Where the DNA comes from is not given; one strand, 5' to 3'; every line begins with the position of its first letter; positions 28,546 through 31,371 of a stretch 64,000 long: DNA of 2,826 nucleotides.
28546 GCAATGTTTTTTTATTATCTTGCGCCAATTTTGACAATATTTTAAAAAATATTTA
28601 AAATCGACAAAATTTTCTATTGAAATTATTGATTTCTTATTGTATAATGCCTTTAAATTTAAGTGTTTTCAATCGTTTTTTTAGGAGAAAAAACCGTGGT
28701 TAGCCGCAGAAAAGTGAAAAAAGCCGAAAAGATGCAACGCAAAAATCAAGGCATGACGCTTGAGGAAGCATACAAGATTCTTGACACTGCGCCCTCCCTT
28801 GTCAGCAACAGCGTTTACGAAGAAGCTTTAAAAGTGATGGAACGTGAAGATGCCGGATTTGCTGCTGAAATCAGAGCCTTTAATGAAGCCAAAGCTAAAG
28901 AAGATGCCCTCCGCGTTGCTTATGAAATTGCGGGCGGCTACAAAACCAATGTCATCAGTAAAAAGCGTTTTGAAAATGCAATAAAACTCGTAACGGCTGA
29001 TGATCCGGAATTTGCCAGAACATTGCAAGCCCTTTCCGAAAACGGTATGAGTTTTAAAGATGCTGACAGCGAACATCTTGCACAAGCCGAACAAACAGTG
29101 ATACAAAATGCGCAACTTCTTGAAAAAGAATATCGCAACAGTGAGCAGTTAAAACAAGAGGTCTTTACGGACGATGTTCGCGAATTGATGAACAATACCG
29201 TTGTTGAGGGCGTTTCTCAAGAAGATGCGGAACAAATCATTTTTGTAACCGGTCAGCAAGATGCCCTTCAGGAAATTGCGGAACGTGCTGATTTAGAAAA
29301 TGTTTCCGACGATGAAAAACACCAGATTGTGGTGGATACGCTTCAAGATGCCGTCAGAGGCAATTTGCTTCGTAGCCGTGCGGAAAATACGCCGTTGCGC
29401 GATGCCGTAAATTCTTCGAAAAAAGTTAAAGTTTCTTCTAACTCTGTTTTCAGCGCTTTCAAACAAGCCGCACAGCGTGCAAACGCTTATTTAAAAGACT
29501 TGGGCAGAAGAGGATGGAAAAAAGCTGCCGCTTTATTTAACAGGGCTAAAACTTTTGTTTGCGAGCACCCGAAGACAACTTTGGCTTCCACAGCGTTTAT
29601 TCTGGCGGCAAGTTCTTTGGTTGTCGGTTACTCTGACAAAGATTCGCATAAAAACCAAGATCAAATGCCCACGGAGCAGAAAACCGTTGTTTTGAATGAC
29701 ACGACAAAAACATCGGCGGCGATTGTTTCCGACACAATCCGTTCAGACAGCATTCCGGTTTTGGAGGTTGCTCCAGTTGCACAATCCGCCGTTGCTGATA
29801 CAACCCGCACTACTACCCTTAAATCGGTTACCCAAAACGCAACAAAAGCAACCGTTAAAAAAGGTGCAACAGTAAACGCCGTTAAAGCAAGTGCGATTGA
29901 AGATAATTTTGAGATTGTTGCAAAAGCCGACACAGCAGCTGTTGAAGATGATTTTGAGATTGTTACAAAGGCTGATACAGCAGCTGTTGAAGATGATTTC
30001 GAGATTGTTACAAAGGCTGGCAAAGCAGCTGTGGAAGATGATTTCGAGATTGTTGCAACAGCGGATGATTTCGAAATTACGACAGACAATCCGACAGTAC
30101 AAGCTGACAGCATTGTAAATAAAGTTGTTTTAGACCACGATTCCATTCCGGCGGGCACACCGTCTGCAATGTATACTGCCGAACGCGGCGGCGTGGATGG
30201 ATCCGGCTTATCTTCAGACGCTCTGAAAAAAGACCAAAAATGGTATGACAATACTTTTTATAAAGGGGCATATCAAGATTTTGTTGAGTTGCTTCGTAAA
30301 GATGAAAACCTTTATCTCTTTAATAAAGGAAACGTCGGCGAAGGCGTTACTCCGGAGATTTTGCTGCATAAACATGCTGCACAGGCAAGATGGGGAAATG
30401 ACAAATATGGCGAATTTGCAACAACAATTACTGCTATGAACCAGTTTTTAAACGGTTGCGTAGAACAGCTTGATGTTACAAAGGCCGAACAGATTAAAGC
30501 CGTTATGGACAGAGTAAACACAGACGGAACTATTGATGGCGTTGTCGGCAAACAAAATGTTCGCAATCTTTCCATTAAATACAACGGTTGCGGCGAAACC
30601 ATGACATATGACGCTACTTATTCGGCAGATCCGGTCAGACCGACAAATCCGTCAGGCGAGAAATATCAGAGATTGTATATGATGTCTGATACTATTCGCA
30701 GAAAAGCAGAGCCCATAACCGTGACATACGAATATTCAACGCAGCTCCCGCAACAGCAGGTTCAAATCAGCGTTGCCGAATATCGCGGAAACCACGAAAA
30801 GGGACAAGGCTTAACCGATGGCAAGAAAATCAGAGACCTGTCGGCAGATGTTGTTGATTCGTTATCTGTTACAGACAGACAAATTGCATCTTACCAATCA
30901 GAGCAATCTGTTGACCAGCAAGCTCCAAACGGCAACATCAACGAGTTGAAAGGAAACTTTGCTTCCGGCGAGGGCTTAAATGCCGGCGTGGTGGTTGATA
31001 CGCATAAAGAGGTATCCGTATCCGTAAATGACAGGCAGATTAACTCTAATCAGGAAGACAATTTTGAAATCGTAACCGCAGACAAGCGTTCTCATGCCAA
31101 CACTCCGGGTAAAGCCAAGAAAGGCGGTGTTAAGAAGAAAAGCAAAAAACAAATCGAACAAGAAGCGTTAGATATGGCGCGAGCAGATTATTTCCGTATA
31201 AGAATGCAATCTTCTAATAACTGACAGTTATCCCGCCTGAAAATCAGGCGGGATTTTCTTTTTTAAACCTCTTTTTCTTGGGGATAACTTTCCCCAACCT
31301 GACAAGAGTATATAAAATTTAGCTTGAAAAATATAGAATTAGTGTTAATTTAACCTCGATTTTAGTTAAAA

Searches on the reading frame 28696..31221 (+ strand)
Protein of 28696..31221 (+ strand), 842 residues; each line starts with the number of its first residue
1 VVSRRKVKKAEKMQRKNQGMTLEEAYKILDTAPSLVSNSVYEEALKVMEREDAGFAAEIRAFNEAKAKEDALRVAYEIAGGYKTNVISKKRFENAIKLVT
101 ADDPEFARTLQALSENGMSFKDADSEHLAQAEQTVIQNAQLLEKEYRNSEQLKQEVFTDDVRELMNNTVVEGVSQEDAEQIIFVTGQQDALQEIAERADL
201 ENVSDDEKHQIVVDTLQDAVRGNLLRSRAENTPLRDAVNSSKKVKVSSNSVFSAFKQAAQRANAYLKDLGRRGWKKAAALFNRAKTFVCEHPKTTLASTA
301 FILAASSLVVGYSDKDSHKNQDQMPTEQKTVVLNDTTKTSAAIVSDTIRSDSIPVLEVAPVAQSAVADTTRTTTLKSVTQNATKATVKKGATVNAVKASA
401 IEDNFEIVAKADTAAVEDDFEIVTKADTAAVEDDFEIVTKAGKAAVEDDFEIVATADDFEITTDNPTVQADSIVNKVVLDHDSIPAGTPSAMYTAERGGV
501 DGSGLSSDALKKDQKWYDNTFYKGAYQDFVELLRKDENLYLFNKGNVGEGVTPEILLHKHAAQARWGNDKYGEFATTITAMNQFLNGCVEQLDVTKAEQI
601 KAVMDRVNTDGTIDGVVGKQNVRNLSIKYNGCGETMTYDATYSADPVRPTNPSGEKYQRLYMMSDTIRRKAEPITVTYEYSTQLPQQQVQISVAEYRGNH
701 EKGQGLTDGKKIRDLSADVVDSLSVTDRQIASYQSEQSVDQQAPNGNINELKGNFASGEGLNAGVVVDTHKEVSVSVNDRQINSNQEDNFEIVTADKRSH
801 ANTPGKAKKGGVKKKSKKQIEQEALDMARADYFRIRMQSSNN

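Call 10: search_protein_families(library=pfam, proteins=[window:28696-31221:+], max_evalue=1)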
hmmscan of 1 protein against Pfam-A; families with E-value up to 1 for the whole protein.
window:28696-31221:+ (842 aa): 1 family
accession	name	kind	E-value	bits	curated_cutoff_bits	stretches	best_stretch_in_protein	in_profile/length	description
PF00542.24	Ribosomal_L12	-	0.085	13.6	25.9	0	12-43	17-48/67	Ribosomal protein L7/L12 C-terminal domain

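Call 11: search_protein_families(library=ncbifam, proteins=[window:28696-31221:+], max_evalue=1)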
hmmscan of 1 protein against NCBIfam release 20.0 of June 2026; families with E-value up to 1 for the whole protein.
window:28696-31221:+ (842 aa): 1 family
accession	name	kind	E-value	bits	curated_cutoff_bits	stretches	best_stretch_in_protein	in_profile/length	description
TIGR00067.1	glut_race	equivalog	0.0055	16.2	146.65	1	338-412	70-142/251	glutamate racemase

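Call 12: search_solved_structures(query=window:28696-31221:+, max_evalue=1)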
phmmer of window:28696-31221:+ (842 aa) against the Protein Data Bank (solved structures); distinct sequences matched with E-value up to 1: 2.
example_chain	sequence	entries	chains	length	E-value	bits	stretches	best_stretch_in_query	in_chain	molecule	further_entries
4z8n_A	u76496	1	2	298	0.093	14.3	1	147-290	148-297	Reticulocyte-binding protein 2a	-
6m6r_A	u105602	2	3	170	0.6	11.6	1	423-483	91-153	Dicer Related Helicase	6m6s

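Call 13: find_homologous_proteins(query=window:28696-31221:+, max_evalue=0.001)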
Query window:28696-31221:+ (842 aa): 6 proteins with E <= 0.001 among 8000 candidates.
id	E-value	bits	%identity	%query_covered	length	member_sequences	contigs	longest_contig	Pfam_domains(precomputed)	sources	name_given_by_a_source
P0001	0.0e+0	1819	100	100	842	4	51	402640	-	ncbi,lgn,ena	-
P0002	1.7e-123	432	50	44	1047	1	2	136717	-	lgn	-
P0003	2.3e-112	395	51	44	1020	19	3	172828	-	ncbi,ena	-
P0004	8.0e-110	387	50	44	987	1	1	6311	-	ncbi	-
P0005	7.5e-106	373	50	43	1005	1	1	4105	-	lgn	-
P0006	8.1e-106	373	50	44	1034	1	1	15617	-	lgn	-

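Call 15: find_related_loci(query=window:28696-31221:+, collection=genome_contigs, flank=8000)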
Query window:28696-31221:+ (842 aa) in genome_contigs; peptide patterns used: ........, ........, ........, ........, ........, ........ (x = any residue, [..] = any of these).
35 stretches matched a pattern, but none encodes a relative of the query by tblastn (E <= 1e-3).

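Call 16: find_encoding_contigs(protein=P0001, flank=6000, max_places=4)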
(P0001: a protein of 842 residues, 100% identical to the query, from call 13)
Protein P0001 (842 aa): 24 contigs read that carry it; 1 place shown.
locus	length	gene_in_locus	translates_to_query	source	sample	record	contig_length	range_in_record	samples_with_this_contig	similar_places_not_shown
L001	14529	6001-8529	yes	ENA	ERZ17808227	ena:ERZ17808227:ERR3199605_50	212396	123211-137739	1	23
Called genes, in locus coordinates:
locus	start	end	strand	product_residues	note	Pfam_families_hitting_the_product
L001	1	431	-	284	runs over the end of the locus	-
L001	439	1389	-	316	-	-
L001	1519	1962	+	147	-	PF06961:DUF1294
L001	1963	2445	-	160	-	PF10722:YbjN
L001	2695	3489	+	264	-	PF01790:LGT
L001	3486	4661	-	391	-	-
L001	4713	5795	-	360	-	PF02547:Queuosine_synth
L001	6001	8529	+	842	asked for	-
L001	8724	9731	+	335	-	PF00044:Gp_dh_N, PF02800:Gp_dh_C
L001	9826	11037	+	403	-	PF00162:PGK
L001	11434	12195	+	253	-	-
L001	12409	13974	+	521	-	PF01266:DAO (faint), PF01593:Amino_oxidase, PF12831:FAD_oxidored (faint), PF13450:NAD_binding_8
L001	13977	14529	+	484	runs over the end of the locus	PF13231:PMT_2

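Call 17: find_encoding_contigs(protein=P0003, flank=6000, max_places=3)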
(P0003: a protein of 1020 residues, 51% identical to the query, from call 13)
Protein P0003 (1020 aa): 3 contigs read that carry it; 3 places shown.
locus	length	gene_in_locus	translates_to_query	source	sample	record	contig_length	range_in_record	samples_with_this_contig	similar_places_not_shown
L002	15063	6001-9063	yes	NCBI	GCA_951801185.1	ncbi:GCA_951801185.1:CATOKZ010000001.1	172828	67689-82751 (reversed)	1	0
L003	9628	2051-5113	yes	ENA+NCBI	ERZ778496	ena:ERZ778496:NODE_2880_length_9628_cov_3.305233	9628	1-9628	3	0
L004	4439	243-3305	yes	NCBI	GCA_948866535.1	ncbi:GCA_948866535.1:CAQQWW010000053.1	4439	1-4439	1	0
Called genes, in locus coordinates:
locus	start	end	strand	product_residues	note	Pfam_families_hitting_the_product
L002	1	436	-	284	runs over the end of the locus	-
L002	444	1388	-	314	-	-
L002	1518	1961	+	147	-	PF06961:DUF1294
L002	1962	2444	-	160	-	PF10722:YbjN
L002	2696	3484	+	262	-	PF01790:LGT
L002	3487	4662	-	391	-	-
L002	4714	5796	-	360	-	PF02547:Queuosine_synth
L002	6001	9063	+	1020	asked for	-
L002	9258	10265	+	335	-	PF00044:Gp_dh_N, PF02800:Gp_dh_C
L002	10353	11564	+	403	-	PF00162:PGK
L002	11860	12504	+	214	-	PF05307:Bundlin, PF08805:PilS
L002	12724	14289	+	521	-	PF01266:DAO (faint), PF01593:Amino_oxidase, PF12831:FAD_oxidored (faint), PF13450:NAD_binding_8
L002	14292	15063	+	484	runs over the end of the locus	PF13231:PMT_2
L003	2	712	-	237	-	?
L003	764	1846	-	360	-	PF02547:Queuosine_synth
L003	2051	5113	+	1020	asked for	-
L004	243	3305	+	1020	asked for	-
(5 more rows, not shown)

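Call 19: find_related_loci(query=A1, collection=genome_contigs, flank=8000)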
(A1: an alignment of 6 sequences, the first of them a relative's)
Query A1 (842 aa) in genome_contigs; peptide patterns used: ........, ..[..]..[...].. (x = any residue, [..] = any of these).
599 stretches matched a pattern (row limit reached: there are more); 1 encode a relative of the query (tblastn E <= 1e-3); 1 distinct loci.
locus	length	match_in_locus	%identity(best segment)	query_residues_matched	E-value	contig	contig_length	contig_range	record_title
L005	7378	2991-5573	50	1-679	7e-105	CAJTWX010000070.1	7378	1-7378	MAG TPA_asm: uncultured Alphaproteobacteria bacterium isolate MGBC117992 genome assembly, contig: MGBC117992.70, whole g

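Call 29: list_cluster_members(proteins=[P0001, P0003, P0002])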
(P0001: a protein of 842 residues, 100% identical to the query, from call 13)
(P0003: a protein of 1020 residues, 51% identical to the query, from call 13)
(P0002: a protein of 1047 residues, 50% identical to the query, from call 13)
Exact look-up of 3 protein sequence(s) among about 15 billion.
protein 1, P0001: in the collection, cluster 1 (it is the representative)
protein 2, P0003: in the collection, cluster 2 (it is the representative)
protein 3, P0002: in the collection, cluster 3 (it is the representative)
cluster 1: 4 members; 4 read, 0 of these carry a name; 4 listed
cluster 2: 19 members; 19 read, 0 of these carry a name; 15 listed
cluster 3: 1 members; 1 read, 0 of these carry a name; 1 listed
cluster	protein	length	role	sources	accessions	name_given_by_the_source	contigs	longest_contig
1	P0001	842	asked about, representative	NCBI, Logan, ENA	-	-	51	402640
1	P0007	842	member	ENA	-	-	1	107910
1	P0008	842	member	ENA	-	-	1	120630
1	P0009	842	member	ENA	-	-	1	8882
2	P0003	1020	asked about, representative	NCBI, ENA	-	-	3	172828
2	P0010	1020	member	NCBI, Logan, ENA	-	-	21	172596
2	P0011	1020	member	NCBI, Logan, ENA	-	-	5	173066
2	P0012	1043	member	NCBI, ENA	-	-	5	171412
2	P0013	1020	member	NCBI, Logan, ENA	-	-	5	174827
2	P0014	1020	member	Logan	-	-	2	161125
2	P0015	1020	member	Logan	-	-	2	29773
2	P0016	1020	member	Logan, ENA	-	-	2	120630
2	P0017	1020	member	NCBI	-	-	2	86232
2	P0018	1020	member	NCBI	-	-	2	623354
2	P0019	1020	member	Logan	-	-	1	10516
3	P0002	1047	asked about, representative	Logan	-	-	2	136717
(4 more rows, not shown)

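Call 36: search_protein_representatives(alignment_id=A1)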
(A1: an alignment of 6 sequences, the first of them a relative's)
Query: 6 sequences, 1020 profile positions. Proteins with E-value up to 0.001 (for the whole library): 56; up to 1e-10: 50; up to 1e-30: 33. The best 56 are listed.
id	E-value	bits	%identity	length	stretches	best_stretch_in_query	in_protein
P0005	0.0e+00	1847.7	-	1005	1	1-1013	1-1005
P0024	3.5e-255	866.0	-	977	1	65-1002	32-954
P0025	7.8e-208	709.2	-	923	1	63-928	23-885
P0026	5.1e-176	603.9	-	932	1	64-926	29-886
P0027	6.2e-161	554.0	-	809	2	544-931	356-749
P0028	2.4e-131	456.0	-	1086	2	232-942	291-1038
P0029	2.9e-115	402.8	-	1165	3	360-970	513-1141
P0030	2.3e-113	396.5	-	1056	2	73-933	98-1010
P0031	1.4e-111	390.6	-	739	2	1-367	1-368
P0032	4.8e-108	378.9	-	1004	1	17-934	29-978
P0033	1.7e-106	373.8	-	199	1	1-189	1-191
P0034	3.9e-99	349.4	-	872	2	2-363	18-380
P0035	1.9e-94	333.8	-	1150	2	363-906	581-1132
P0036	4.2e-93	329.4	-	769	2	1-364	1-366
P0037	1.9e-92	327.3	-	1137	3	282-925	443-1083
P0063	1.9e-23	98.8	-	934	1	525-943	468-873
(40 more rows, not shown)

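Call 59: search_protein_families(library=pfam, alignment_id=A2, max_evalue=0.01)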
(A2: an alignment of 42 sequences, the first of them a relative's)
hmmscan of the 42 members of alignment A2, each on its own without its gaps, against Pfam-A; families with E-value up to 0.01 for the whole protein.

A. member 1, P0001 (842 aa): 0 families

B. families by the number of members that match (of 42 scanned): 0 families

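Call 67: find_encoding_contigs(protein=P0002, flank=6000, max_places=1)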
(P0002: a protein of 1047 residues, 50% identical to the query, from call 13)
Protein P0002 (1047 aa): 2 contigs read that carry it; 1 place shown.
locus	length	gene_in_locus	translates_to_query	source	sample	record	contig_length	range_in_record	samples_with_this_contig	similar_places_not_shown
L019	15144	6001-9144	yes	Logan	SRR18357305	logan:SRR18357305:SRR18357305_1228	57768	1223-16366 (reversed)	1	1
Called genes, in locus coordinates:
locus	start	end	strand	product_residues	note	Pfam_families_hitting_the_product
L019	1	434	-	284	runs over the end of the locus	-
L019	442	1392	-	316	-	-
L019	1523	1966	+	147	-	PF06961:DUF1294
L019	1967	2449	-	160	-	PF10722:YbjN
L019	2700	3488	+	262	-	PF01790:LGT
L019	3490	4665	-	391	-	-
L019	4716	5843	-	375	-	PF02547:Queuosine_synth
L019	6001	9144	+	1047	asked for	-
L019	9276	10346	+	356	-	PF00044:Gp_dh_N, PF02800:Gp_dh_C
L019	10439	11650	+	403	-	PF00162:PGK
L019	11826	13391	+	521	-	PF01266:DAO (faint), PF01593:Amino_oxidase, PF12831:FAD_oxidored (faint), PF13450:NAD_binding_8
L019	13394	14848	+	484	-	PF13231:PMT_2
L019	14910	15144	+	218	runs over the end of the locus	PF05494:MlaC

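Call 68: find_encoding_contigs(protein=P0006, flank=6000, max_places=1)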
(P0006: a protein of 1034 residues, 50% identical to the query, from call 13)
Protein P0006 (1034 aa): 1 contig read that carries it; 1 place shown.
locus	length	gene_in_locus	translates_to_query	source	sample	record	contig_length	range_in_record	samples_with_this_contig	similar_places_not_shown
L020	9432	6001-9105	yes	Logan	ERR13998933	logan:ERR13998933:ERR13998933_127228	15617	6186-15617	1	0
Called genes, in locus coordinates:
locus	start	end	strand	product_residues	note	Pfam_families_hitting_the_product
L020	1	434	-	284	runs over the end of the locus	-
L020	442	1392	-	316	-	-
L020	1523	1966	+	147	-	PF06961:DUF1294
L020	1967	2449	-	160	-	PF10722:YbjN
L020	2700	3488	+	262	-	PF01790:LGT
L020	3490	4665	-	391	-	-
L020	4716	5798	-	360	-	PF02547:Queuosine_synth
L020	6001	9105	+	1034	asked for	-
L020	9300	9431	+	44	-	?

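Call 82: find_homologous_proteins(query=P0063, max_evalue=0.00001)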
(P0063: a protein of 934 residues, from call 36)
Query P0063 (934 aa): 5 proteins with E <= 0.00001 among 8000 candidates.
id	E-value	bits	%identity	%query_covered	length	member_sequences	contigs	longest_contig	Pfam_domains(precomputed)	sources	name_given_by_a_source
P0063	0.0e+0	2029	100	100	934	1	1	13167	-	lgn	-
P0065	1.0e-190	654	43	94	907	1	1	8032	-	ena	-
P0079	3.4e-77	279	31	99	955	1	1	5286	-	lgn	-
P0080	1.7e-60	223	31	70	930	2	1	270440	-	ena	-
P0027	3.6e-19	87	32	23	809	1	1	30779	-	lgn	-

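Call 83: find_encoding_contigs(protein=P0080, flank=8000, max_places=1)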
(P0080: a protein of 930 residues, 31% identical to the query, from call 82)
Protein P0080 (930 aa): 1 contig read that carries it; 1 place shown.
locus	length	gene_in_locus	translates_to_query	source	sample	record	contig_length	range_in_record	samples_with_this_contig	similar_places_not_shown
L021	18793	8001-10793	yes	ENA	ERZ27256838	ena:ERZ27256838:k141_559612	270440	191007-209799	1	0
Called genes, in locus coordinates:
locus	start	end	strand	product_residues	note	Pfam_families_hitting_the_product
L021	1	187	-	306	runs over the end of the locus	PF11335:DUF3137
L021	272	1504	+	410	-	PF07670:Gate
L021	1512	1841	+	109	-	PF02580:Tyr_Deacylase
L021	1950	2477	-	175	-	-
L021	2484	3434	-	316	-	-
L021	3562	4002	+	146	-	PF06961:DUF1294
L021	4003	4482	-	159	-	PF10722:YbjN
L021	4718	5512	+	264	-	PF01790:LGT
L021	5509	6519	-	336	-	-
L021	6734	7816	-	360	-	PF02547:Queuosine_synth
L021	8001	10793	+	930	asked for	-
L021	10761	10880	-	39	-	-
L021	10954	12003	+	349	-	PF00044:Gp_dh_N, PF02800:Gp_dh_C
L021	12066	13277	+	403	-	PF00162:PGK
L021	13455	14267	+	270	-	-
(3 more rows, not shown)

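Call 84: find_encoding_contigs(protein=P0063, flank=8000, max_places=1)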
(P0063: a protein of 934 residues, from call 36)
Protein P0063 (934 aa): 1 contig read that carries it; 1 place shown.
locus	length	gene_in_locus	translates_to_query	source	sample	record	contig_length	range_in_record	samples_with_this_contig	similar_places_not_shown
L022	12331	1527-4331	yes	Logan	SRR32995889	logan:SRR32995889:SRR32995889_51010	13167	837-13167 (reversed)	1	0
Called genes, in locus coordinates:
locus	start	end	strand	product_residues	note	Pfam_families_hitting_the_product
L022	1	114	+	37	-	?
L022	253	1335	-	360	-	PF02547:Queuosine_synth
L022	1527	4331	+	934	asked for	-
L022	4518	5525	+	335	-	PF00044:Gp_dh_N, PF02800:Gp_dh_C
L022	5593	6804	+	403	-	PF00162:PGK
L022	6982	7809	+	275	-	-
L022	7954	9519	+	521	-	PF01266:DAO (faint), PF01593:Amino_oxidase, PF01946:Thi4 (faint), PF12831:FAD_oxidored (faint), PF13450:NAD_binding_8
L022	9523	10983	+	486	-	PF13231:PMT_2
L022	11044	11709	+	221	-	PF05494:MlaC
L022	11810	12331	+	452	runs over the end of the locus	?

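Call 97: search_protein_families(library=phrogs, proteins=[P0001, P0003, P0029, P0063], max_evalue=0.01)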
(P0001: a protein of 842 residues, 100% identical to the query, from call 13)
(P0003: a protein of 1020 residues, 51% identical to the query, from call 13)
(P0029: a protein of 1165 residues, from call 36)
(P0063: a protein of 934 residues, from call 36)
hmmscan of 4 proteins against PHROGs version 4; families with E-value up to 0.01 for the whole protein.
P0001 (842 aa): 0 families

P0003 (1020 aa): 0 families

P0029 (1165 aa): 0 families

P0063 (934 aa): 0 families
